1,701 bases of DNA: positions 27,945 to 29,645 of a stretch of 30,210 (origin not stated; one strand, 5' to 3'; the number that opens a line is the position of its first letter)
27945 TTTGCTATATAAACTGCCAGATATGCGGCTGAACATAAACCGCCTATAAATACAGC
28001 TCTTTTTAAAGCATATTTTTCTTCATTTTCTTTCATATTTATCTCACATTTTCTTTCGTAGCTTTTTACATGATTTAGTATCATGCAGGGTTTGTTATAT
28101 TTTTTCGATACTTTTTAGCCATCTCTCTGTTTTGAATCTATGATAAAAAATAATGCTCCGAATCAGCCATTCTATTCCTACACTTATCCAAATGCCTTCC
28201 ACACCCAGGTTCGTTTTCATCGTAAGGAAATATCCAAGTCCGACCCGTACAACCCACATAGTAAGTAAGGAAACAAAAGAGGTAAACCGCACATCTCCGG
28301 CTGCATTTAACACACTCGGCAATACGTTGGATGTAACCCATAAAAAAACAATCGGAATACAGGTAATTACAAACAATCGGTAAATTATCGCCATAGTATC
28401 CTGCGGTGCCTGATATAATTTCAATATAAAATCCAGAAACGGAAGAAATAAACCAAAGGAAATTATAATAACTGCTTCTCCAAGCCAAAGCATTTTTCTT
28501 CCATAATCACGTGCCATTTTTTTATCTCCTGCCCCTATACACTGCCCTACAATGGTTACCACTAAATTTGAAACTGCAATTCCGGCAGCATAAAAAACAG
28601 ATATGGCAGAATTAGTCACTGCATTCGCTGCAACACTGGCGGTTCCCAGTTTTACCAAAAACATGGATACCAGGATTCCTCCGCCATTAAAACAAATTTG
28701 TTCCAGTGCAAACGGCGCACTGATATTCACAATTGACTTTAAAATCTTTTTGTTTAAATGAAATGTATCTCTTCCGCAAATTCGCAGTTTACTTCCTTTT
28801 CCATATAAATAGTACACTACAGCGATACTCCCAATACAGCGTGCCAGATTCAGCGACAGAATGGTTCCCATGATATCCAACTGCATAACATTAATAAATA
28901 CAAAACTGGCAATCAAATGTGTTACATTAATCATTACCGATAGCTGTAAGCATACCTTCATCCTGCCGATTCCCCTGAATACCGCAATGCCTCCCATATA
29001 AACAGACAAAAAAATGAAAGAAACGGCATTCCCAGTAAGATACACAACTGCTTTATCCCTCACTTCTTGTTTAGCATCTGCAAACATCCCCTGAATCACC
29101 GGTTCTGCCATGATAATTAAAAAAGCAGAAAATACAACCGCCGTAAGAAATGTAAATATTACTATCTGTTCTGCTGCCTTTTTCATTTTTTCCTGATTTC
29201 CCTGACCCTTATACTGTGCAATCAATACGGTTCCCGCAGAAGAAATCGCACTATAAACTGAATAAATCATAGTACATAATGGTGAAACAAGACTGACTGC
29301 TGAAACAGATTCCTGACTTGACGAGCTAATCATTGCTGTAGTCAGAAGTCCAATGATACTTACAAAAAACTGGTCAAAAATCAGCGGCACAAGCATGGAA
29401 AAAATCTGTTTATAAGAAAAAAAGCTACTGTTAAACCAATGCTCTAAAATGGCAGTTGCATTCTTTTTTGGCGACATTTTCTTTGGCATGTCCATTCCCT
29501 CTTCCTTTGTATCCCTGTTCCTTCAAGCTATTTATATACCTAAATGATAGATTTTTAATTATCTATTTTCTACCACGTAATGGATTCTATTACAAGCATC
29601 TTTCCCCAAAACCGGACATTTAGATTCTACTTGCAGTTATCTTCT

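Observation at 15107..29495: Candidate undescribed pathway for chemically decorated hexosamine glycans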

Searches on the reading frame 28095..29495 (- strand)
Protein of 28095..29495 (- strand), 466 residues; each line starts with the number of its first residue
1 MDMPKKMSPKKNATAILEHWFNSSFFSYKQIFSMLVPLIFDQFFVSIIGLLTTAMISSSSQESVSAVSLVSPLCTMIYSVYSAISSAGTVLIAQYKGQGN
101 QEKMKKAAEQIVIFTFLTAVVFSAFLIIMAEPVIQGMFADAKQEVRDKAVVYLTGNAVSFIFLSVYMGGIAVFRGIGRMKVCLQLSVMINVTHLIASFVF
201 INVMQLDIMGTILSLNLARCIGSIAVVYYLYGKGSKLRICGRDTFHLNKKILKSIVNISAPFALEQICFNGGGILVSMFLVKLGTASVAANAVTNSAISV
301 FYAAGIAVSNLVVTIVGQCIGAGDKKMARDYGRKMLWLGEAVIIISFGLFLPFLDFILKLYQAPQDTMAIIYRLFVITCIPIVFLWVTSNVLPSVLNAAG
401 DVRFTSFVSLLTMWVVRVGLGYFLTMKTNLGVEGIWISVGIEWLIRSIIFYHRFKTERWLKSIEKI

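Call 4: search_protein_families(library=pfam, proteins=[window:28095-29495:-])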
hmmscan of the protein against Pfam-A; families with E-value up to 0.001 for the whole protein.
window:28095-29495:- (466 aa): 2 families
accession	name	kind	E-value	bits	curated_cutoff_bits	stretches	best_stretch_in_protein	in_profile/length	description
PF01554.23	MatE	-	2.9e-43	147.8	24.9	2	261-422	1-160/161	MatE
PF03023.19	MurJ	-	0.00091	18.4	27.4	1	26-255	194-415/451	Lipid II flippase MurJ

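Call 5: search_protein_families(library=ncbifam, proteins=[window:28095-29495:-], max_evalue=0.00001)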
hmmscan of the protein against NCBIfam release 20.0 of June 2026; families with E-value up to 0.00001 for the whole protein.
window:28095-29495:- (466 aa): 7 families
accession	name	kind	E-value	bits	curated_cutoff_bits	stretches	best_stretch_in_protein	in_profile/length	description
NF007562.1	PRK10189.1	equivalog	2e-59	201.6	465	1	27-462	25-465/470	EmmdR/YeeO family multidrug/toxin efflux MATE transporter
TIGR00797.1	matE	subfamily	2.5e-44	151.8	147.4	1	37-436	1-396/396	MATE family efflux transporter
NF041801.1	MATE_SolL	equivalog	3.5e-19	68.9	780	1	31-457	22-449/458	solanimycin export family MATE transporter SolL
NF052396.1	MATE_WgkD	equivalog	1.4e-15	57.3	510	1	29-457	3-426/428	tryglysin-associated MATE efflux transporter WgkD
NF001214.0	PRK00187.1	equivalog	1.2e-13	50.8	449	1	29-458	10-447/464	NorM family multidrug efflux MATE transporter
TIGR02900.1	spore_V_B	equivalog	6.1e-08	31.9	372.3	0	27-219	223-420/488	stage V sporulation protein B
NF000263.1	MATE_multi_NorM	equivalog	1.1e-07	31.6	950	0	244-424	9-187/459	multidrug efflux MATE transporter NorM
